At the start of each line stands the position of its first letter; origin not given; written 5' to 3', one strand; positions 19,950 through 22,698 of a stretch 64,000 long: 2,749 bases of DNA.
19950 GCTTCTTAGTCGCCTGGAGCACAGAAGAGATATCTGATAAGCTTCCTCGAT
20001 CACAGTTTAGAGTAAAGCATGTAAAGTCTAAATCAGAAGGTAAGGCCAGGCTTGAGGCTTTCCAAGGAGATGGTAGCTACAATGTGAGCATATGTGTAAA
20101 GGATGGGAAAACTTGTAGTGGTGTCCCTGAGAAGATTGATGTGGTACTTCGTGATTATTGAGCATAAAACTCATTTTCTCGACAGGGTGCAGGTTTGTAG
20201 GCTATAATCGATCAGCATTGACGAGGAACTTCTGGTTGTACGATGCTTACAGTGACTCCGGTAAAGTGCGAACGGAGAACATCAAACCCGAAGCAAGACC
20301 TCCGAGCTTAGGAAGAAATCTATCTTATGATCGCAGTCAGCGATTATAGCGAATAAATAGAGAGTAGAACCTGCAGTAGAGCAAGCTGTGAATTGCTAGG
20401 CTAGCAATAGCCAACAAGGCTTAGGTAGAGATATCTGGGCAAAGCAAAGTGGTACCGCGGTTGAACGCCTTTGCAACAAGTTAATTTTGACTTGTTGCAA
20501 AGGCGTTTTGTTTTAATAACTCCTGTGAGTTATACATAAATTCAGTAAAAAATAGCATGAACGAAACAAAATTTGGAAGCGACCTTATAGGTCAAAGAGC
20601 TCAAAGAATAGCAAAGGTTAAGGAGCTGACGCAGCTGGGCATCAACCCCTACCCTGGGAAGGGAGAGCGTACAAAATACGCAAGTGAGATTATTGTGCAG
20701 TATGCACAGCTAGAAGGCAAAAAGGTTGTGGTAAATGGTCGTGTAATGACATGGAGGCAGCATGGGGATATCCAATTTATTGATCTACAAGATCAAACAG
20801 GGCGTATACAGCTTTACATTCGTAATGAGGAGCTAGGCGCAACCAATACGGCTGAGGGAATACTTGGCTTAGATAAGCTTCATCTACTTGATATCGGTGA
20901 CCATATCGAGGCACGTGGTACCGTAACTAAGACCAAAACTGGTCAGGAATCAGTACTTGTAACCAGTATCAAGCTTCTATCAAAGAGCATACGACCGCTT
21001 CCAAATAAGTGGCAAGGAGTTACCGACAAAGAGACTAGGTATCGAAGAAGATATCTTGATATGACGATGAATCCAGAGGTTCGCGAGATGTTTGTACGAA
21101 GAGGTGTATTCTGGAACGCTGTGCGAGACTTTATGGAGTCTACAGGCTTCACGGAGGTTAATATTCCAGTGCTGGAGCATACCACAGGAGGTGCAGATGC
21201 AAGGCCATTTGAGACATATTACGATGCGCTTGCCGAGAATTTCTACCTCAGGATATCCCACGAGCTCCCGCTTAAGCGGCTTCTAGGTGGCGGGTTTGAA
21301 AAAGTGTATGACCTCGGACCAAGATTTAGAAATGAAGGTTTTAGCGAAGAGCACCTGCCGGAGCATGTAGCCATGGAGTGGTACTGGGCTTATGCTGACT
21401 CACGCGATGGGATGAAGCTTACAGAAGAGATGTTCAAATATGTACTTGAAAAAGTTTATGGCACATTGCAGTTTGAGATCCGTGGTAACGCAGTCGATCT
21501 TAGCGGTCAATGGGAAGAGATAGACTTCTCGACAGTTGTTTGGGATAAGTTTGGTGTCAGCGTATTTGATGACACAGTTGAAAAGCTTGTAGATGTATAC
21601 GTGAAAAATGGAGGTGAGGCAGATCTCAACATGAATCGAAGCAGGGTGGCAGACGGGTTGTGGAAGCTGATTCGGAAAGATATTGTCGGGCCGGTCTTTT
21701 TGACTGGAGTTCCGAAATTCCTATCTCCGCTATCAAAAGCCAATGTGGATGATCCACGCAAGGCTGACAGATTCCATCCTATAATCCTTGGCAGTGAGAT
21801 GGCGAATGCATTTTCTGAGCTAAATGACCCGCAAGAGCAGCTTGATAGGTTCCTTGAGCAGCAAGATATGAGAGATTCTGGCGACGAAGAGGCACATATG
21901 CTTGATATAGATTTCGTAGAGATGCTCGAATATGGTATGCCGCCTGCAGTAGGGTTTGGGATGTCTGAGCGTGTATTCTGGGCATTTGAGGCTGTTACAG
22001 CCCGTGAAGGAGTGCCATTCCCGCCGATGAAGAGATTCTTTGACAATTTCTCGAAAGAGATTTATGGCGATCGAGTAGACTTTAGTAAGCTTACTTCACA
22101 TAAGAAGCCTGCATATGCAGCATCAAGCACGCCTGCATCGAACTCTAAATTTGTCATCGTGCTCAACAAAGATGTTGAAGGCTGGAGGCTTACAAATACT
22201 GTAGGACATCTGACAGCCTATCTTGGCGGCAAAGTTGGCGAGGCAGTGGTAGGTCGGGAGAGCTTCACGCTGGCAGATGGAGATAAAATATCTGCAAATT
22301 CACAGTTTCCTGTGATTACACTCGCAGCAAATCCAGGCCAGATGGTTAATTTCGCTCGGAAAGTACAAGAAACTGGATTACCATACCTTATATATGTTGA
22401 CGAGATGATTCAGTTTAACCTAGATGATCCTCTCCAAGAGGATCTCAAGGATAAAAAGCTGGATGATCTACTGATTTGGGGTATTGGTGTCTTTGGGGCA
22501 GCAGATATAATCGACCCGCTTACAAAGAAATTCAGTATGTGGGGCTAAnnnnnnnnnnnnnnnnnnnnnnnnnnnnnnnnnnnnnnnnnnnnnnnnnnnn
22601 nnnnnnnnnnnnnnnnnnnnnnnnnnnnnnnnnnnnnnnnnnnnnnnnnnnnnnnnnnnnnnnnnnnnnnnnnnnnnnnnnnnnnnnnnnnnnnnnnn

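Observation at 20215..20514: T-box leader with UGGU discriminator-pairing bulge upstream of lysS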

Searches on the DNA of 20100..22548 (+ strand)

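Call 4: search_rna_families(source=window, start=20100, end=20620, threshold=evalue, max_evalue=10, show_alignments=5)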
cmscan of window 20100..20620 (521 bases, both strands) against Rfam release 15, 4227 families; matches with E-value up to 10: 20.
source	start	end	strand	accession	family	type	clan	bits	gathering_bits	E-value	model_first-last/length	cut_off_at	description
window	20209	20475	+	RF00230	T-box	Cis-reg; leader;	-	39.8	93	2e-07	1-219/219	no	T-box leader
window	20464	20507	-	RF04252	mir-8186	Gene; miRNA;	-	31.3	80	5.4e-05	9-52/61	no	mir-8186 microRNA precursor family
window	20464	20507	+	RF04252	mir-8186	Gene; miRNA;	-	31.1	80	6.2e-05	9-52/61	no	mir-8186 microRNA precursor family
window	20463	20508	+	RF03862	MIR5274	Gene; miRNA;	-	26.8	100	0.0023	25-70/95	no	MIR5274 microRNA precursor family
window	20464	20507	-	RF03862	MIR5274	Gene; miRNA;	-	24.5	100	0.011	26-69/95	no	MIR5274 microRNA precursor family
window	20459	20514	+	RF03697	mir-722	Gene; miRNA;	-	24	81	0.029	1-67/67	no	mir-722 microRNA precursor family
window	20459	20518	+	RF00650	mir-153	Gene; miRNA;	-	22.8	54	0.084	1-73/73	no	mir-153 microRNA precursor family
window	20465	20506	+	RF04205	MIR2606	Gene; miRNA;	-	22.1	139.7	0.82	1-165/165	no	MIR2606 microRNA precursor family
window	20464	20507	-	RF03697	mir-722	Gene; miRNA;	-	21.9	81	0.11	7-59/67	no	mir-722 microRNA precursor family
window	20465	20506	-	RF04205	MIR2606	Gene; miRNA;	-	20.7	139.7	1.7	1-165/165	no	MIR2606 microRNA precursor family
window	20455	20550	-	RF02414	rli60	Gene; sRNA;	-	20.4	60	3.5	1-191/191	no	Listeria sRNA rli60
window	20462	20511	+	RF03621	MIR4245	Gene; miRNA;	-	19.2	74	1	1-128/128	no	MIR4245 microRNA precursor family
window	20468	20575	+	RF03019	RT-16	Gene; sRNA;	-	17.2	50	5.3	1-158/158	no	RT-16 RNA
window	20462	20508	+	RF04109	mir-1305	Gene; miRNA;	-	16.4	63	3.2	1-83/83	no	mir-1305 microRNA precursor family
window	20463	20508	+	RF04258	mir-994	Gene; miRNA;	-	16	93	3.3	1-81/81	no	mir-994 microRNA precursor family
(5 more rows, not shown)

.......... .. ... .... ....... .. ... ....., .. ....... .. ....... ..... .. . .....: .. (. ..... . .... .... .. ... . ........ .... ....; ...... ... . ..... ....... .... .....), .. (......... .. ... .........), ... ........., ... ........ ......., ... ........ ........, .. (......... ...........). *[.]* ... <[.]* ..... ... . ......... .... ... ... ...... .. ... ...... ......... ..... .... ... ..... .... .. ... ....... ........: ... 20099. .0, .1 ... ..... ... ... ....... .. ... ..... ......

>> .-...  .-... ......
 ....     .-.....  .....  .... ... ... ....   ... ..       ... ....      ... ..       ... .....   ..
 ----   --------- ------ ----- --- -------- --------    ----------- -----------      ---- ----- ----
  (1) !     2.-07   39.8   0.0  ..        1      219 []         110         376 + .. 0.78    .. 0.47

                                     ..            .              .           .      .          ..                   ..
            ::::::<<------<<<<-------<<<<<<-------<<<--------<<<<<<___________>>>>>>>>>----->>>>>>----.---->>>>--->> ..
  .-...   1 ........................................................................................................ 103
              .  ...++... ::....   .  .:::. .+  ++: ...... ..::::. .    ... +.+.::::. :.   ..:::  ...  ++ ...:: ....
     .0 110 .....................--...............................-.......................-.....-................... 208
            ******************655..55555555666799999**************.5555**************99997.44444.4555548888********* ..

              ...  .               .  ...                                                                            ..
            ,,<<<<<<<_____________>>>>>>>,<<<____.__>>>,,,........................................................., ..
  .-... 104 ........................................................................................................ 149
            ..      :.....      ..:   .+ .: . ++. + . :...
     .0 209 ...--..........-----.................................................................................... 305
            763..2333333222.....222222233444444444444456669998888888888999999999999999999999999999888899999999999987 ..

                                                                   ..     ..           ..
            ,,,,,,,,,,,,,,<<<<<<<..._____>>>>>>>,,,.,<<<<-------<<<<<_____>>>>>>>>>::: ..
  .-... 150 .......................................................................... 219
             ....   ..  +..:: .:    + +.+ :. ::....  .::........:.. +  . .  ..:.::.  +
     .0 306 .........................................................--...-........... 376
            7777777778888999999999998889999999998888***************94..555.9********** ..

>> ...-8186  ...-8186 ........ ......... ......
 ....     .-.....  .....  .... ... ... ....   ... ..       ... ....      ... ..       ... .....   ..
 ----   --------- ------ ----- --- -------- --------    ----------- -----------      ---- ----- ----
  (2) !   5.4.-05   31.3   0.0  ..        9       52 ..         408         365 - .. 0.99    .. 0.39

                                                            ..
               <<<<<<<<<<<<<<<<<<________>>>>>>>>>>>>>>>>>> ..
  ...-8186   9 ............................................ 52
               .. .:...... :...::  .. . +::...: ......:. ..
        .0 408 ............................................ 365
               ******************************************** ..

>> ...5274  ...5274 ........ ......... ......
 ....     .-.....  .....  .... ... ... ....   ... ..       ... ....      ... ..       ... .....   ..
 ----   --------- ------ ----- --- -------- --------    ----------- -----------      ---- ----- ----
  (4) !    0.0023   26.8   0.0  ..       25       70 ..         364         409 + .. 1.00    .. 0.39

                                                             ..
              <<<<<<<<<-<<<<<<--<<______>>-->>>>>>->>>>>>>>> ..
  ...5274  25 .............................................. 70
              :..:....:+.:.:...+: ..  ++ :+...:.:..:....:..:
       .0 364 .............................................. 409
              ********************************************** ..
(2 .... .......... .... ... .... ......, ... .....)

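Call 25: search_rna_families(sources=[L001, L002, L008, L161, L162, L163, L164, L165, L166, L167], threshold=evalue, max_evalue=0.01, show_alignments=0)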
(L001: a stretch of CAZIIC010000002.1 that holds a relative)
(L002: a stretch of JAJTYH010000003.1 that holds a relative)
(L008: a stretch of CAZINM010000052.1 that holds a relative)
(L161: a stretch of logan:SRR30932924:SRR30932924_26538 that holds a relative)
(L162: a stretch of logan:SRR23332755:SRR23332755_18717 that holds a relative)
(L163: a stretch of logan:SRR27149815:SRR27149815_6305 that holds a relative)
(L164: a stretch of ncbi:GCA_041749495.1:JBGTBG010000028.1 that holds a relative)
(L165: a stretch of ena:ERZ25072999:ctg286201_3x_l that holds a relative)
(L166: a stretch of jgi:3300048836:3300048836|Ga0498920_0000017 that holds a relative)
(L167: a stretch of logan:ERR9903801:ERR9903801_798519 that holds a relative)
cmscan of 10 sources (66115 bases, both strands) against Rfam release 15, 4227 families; matches with E-value up to 0.01: 8.
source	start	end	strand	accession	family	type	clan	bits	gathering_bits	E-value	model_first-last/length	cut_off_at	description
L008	2201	2442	+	RF00230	T-box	Cis-reg; leader;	-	81.5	93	4.5e-16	1-219/219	no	T-box leader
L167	2133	2363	+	RF00230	T-box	Cis-reg; leader;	-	80.3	93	9.4e-16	1-219/219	no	T-box leader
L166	2194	2438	+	RF00230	T-box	Cis-reg; leader;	-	67.1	93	2.3e-12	1-219/219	no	T-box leader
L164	2225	2441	+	RF00230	T-box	Cis-reg; leader;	-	66.6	93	3.2e-12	1-219/219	no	T-box leader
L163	2180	2424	+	RF00230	T-box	Cis-reg; leader;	-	60.4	93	1.2e-10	1-219/219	no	T-box leader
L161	2200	2440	+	RF00230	T-box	Cis-reg; leader;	-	59.2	93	2.6e-10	1-219/219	no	T-box leader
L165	2134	2438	+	RF00230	T-box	Cis-reg; leader;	-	48.3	93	1.6e-07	1-219/219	no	T-box leader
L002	2228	2428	+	RF00230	T-box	Cis-reg; leader;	-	44.9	93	1.2e-06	1-219/219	no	T-box leader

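Call 56: build_rna_model(alignment_id=A4, structure=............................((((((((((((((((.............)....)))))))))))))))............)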
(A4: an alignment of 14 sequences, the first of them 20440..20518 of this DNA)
Model R1 built from alignment A4 (14 sequences, 89 columns); structure: as given.
model positions 78; base pairs 16; branch points 0; effective number of sequences 6.93; information 0.726 bits per position. Calibrated on 0.2 Mb of random sequence (short: E-values are rough).
structure used (alignment columns):
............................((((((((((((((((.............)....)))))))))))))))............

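Call 58: search_with_rna_model(model_id=R1, sources=[window, L001, L002, L003, L004, L005, L006, L007, L008, L009, L010, L011, L012, L013, L014, L015, L016, L017, L018, L019, L020, L021, L022, L023, L024, L025, L026, L027, L028, L029, L030, L031, L032, L033, L034, L035, L036, L037, L038, L039, L040, L041, L042, L043, L044, L045, L046, L047, L048, L049, L050, L051, L052, L053, L054, L055, L056, L057, L058, L059, L060, L061, L062, L063, L064, L065, L066, L067, L068, L069, L070, L071, L072, L073, L074, L075, L076, L077, L078, L079, L080, L081, L082, L083, L084, L085, L086, L087, L088, L089, L090, L091, L092, L093, L094, L095, L096, L097, L098, L099], max_evalue=1)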
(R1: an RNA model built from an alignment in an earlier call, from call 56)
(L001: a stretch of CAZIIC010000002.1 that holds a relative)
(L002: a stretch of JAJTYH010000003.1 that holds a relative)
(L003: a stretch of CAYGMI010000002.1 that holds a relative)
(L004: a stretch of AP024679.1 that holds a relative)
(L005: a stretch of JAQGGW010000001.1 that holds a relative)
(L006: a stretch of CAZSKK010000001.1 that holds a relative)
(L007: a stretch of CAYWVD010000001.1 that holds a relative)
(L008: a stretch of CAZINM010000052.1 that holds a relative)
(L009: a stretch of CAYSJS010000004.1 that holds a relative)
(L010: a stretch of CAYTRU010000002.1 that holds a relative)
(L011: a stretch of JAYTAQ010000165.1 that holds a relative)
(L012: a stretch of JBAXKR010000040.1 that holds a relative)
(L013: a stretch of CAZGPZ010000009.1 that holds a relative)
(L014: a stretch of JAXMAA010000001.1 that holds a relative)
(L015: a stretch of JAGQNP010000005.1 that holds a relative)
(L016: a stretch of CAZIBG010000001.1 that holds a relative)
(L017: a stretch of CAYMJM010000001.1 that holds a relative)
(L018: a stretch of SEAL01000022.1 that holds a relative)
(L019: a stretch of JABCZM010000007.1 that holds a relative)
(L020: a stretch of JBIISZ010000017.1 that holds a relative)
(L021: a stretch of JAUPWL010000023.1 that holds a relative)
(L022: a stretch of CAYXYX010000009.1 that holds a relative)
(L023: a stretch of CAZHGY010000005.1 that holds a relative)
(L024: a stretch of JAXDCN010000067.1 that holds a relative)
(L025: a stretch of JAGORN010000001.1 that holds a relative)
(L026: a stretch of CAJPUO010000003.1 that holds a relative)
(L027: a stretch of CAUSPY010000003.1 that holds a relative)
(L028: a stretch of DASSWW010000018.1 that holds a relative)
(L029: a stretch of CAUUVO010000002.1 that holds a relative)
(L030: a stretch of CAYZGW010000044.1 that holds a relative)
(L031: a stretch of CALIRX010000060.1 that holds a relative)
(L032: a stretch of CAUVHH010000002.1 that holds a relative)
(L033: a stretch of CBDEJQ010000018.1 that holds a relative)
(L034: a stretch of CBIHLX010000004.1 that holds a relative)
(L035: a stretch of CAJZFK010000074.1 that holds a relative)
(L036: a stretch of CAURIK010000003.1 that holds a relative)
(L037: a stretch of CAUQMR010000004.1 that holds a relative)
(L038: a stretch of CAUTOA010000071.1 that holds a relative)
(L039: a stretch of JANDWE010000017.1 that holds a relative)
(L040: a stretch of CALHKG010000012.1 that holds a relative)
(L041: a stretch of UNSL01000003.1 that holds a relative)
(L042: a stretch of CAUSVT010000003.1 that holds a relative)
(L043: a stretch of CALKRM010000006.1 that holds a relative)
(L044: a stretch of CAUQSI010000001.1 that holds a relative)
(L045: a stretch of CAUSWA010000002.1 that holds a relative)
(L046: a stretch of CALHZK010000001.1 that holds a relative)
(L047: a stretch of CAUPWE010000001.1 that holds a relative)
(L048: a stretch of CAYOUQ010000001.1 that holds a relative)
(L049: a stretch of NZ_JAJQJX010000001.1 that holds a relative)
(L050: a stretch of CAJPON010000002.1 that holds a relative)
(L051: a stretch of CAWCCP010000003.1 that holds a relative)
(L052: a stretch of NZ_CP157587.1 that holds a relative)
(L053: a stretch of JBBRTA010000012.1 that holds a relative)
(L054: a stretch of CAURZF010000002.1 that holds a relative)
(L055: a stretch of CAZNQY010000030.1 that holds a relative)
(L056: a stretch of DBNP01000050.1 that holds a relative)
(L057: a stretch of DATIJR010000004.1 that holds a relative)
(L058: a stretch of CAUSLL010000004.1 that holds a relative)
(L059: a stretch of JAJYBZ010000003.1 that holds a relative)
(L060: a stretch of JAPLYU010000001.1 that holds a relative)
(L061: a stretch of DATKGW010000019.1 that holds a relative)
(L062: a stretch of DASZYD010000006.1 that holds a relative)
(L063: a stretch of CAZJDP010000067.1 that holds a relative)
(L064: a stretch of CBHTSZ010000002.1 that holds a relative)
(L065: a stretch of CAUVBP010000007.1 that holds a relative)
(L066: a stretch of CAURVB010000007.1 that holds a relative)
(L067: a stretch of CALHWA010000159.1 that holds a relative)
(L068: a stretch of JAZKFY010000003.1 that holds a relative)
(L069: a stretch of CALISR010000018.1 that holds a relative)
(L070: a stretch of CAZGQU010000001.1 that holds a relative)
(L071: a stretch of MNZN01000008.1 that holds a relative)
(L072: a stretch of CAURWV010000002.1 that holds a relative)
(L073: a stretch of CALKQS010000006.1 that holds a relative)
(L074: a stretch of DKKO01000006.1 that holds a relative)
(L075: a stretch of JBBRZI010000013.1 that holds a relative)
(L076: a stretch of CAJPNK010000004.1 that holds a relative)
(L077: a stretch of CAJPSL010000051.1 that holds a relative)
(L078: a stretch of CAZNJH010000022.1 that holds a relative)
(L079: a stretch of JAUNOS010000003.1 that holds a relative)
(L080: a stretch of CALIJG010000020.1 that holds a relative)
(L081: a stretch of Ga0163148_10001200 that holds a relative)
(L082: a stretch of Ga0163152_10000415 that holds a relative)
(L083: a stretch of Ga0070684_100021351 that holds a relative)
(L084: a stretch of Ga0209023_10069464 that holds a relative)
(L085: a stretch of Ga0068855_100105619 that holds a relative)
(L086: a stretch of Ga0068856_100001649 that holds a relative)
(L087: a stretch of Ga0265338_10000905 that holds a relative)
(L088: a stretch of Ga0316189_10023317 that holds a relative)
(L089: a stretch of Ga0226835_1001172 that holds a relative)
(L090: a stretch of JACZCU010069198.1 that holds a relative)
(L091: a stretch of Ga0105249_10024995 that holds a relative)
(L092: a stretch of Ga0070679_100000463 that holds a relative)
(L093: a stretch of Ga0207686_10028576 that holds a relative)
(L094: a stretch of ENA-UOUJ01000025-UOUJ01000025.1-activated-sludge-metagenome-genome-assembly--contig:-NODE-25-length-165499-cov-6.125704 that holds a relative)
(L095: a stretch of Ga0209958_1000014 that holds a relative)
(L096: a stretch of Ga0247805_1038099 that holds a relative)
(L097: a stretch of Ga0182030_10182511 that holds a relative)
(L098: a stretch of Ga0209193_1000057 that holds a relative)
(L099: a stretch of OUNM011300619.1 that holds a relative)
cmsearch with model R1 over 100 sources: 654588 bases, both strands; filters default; matches with E-value up to 1: 8.
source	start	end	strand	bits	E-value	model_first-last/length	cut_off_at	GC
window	20440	20516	+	80.5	5.5e-18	1-78/78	no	0.4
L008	2407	2481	+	76.2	7.3e-17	1-78/78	no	0.4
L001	1901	1984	+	68.5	7e-15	1-78/78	no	0.31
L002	2392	2472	+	65.8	3.4e-14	1-78/78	no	0.38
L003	2400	2483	+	45.2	7.4e-09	1-78/78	no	0.37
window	20464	20506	-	33.3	8.5e-06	27-69/78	no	0.4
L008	2430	2471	-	20.6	0.016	27-70/78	no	0.4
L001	1919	1986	-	20.2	0.021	1-78/78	no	0.25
